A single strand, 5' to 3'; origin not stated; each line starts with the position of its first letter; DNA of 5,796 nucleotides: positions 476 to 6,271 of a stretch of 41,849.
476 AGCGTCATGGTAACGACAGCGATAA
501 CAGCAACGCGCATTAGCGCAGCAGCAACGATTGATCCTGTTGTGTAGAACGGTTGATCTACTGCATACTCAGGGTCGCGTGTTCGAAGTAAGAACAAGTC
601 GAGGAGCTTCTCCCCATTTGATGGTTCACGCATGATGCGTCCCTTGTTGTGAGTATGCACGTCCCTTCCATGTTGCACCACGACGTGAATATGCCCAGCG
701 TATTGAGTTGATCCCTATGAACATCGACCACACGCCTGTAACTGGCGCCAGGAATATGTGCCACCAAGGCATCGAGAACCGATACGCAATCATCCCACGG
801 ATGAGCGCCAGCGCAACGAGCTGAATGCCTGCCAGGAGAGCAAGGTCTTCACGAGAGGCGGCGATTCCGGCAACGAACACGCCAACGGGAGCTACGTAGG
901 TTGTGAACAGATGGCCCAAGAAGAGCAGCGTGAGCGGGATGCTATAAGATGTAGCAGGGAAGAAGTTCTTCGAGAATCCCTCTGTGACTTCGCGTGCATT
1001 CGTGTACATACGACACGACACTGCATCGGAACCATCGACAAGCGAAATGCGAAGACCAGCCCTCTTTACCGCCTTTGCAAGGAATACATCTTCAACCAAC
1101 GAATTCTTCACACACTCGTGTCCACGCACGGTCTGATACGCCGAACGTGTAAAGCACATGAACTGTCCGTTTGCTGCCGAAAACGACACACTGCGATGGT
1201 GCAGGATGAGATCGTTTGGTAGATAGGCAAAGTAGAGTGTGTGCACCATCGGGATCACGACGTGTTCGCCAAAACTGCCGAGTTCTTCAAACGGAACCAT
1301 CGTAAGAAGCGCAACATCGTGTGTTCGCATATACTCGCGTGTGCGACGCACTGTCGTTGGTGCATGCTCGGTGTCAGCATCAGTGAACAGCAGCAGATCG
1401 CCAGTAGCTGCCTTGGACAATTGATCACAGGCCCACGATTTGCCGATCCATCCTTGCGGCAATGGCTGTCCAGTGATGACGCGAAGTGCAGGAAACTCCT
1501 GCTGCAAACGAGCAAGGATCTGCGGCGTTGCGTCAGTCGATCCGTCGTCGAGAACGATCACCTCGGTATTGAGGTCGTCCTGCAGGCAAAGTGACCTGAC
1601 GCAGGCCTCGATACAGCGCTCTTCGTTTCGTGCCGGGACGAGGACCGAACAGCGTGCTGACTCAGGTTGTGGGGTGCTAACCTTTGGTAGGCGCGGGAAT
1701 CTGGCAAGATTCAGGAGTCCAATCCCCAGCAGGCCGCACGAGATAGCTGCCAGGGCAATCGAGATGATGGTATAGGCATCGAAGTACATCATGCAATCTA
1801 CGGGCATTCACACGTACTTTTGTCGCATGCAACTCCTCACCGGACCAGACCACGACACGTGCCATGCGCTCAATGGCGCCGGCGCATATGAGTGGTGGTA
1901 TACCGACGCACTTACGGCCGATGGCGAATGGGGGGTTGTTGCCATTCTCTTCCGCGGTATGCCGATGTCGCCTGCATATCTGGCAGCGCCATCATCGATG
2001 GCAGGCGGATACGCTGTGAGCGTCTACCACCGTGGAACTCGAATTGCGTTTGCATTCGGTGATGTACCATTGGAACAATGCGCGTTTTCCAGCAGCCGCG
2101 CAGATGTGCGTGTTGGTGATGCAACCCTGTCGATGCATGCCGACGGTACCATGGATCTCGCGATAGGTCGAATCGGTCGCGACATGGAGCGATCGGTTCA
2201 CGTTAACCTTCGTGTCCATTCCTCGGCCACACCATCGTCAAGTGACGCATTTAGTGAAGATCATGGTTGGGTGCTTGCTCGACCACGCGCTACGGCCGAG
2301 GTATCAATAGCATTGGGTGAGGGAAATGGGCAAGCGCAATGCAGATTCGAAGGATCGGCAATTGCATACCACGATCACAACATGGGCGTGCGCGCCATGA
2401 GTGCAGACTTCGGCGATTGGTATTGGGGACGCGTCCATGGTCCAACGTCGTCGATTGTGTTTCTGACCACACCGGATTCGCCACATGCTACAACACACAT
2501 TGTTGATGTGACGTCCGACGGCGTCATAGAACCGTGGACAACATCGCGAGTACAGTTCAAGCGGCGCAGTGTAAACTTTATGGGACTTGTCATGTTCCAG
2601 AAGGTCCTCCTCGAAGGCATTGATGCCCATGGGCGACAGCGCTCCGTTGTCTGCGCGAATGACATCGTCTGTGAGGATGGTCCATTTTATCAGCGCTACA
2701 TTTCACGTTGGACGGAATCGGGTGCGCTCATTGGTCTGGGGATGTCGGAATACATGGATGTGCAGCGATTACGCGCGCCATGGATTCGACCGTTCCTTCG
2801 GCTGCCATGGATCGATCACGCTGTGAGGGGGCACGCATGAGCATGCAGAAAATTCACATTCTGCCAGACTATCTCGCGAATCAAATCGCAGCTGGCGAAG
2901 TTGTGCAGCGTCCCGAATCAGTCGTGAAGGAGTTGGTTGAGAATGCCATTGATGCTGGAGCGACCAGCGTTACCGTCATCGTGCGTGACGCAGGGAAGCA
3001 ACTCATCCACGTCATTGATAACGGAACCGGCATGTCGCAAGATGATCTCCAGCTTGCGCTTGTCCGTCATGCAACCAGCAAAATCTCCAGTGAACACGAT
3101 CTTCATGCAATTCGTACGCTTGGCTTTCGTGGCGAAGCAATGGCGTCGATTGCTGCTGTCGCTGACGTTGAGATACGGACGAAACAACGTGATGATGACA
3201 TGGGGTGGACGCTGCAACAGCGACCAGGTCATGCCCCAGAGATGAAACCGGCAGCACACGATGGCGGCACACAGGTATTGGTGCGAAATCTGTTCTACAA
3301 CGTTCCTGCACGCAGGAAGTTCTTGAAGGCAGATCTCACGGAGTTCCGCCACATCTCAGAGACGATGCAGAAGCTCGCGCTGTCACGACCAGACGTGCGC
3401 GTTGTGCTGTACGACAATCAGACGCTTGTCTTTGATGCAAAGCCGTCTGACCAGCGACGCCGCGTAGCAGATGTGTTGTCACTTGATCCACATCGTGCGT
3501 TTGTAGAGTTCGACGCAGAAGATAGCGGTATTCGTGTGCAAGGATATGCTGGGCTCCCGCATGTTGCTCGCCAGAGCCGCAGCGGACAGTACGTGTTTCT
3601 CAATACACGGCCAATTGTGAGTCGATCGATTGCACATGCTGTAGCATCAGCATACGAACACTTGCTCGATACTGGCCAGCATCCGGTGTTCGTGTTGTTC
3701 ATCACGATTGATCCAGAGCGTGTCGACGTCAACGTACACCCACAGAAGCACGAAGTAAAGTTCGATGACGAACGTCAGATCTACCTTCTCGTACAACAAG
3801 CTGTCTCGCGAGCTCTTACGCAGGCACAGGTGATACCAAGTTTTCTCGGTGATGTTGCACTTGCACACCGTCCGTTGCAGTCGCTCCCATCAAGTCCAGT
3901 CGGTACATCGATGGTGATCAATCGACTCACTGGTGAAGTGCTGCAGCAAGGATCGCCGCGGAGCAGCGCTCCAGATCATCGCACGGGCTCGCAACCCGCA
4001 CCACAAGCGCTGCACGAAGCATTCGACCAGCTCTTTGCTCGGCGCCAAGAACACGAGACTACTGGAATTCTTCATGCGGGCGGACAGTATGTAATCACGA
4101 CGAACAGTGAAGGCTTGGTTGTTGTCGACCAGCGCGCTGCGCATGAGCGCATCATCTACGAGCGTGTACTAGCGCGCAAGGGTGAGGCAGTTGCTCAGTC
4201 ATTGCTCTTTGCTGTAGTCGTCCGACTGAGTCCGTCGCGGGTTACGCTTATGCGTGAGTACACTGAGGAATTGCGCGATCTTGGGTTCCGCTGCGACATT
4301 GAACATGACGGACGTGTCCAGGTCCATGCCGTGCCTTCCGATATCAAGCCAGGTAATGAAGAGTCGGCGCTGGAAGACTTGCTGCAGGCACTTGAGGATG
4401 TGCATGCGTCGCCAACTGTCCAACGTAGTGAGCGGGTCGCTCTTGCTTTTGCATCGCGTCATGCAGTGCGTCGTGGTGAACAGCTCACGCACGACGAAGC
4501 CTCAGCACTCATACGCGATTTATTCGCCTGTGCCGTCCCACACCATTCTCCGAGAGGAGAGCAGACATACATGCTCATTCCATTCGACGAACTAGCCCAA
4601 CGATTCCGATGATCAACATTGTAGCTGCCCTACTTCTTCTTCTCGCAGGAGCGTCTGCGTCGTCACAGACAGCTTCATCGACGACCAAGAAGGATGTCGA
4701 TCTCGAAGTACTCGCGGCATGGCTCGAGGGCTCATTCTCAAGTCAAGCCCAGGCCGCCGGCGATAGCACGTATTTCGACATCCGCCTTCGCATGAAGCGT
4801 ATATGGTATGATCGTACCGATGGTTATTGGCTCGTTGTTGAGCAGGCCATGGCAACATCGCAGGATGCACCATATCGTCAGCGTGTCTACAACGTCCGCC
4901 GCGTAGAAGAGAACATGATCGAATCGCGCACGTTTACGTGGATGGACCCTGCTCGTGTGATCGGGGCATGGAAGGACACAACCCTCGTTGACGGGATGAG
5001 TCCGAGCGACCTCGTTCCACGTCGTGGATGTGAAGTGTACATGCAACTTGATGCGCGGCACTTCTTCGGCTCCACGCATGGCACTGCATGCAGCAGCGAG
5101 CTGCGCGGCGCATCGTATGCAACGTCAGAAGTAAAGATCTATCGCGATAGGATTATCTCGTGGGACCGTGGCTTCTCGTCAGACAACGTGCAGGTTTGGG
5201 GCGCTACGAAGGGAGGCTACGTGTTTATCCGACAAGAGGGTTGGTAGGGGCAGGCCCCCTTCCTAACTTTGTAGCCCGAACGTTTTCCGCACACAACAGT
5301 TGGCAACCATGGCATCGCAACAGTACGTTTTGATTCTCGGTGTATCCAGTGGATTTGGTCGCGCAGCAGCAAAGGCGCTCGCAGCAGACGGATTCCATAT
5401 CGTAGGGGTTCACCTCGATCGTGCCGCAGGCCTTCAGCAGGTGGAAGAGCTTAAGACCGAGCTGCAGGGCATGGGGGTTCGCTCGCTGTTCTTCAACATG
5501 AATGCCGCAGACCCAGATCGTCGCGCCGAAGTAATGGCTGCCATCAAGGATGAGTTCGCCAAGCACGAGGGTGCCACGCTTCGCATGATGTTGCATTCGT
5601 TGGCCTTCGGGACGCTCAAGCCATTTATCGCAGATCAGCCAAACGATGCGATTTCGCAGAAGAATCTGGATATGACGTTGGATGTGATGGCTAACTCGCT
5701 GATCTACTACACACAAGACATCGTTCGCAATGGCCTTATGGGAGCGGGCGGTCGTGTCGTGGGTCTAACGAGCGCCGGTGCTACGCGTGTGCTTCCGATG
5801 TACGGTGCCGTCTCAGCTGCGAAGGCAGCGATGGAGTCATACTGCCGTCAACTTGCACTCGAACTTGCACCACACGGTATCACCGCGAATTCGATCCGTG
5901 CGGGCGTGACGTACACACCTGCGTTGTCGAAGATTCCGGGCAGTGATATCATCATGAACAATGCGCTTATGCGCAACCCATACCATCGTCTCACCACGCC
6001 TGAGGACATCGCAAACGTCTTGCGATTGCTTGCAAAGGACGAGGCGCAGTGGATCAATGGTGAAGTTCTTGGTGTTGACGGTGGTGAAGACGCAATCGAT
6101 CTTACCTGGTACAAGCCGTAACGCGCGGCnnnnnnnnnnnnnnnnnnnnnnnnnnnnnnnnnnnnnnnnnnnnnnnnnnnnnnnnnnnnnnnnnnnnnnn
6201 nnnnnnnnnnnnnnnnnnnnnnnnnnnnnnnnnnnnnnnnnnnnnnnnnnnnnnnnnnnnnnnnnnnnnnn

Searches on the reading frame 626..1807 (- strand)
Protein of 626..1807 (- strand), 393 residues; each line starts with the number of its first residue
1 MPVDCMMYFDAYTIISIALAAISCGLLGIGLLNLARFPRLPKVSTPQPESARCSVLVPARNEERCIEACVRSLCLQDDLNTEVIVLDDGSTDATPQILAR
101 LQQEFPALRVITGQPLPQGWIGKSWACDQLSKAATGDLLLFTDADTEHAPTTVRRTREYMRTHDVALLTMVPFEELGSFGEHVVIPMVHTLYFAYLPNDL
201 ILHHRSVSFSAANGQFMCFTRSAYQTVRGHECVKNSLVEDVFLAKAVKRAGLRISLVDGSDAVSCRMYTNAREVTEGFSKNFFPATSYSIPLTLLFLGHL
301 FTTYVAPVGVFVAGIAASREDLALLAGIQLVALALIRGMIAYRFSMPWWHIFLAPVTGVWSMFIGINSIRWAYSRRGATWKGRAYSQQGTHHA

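Call 14: search_protein_families(library=pfam, proteins=[window:626-1807:-], max_evalue=0.001)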
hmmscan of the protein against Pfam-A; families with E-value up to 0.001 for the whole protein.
window:626-1807:- (393 aa): 3 families
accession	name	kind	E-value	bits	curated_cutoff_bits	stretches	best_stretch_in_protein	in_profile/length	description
PF00535.33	Glycos_transf_2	-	3.2e-27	96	23.3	1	54-170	1-113/168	Glycosyl transferase family 2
PF13641.12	Glyco_tranf_2_3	-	9.4e-21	75.3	27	1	52-258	2-205/230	Glycosyltransferase like family 2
PF13506.12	Glyco_transf_21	-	8.7e-14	51.8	21.7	1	114-259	9-149/174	Glycosyl transferase family 21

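Call 59: find_encoding_contigs(protein=window:626-1807:-, flank=10000, max_places=4)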
Protein window:626-1807:- (393 aa): no gene with exactly this product is on record in the collection.
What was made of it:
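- Tried and rejected: Extending the window leftwards through its first gene failed, because no exact product is on record (call 59).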

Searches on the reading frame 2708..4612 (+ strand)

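Call 14: search_protein_families(library=pfam, proteins=[window:2708-4612:+], max_evalue=0.001)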
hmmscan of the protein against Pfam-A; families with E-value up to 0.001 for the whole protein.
window:2708-4612:+ (634 aa): 4 families
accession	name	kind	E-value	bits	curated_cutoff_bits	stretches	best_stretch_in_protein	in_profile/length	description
PF01119.25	DNA_mis_repair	-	3.8e-36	123.7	26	1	256-370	4-118/119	DNA mismatch repair protein, C-terminal domain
PF08676.16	MutL_C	-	1.1e-28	100.1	25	1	459-593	6-142/142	MutL C terminal dimerisation domain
PF13589.12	HATPase_c_3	-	9.9e-14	52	25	1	69-164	3-98/137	Histidine kinase-, DNA gyrase B-, and HSP90-like ATPase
PF02518.31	HATPase_c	-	2.4e-08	34.8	26.4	1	67-123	4-63/111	Histidine kinase-, DNA gyrase B-, and HSP90-like ATPase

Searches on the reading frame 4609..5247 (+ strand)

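Call 14: search_protein_families(library=pfam, proteins=[window:4609-5247:+], max_evalue=0.001)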
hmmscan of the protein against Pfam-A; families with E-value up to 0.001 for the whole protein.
window:4609-5247:+ (212 aa): 1 family
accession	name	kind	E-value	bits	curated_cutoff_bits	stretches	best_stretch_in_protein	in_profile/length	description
PF06206.17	CpeT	-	8.3e-45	153.3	21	1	35-208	2-181/181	CpeT/CpcT family (DUF1001)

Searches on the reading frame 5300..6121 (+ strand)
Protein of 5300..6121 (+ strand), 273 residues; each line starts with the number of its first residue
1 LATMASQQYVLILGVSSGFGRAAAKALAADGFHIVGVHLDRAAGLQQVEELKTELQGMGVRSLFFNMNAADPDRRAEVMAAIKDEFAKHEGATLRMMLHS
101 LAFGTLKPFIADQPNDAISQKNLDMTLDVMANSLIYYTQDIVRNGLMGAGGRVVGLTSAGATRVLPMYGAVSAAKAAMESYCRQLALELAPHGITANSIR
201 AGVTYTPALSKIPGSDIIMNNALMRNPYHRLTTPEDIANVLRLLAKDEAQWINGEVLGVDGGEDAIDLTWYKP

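Call 14: search_protein_families(library=pfam, proteins=[window:5300-6121:+], max_evalue=0.001)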
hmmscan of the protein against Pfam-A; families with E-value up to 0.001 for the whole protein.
window:5300-6121:+ (273 aa): 3 families
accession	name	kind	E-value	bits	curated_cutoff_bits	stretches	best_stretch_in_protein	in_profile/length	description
PF13561.12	adh_short_C2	-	1.7e-48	165.7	27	1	14-262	1-234/236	Enoyl-(Acyl carrier protein) reductase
PF00106.31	adh_short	-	1.1e-25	90.7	26.6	1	9-211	2-189/195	short chain dehydrogenase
PF08659.16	KR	-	0.00048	20.5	22.6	0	10-89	3-82/180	KR domain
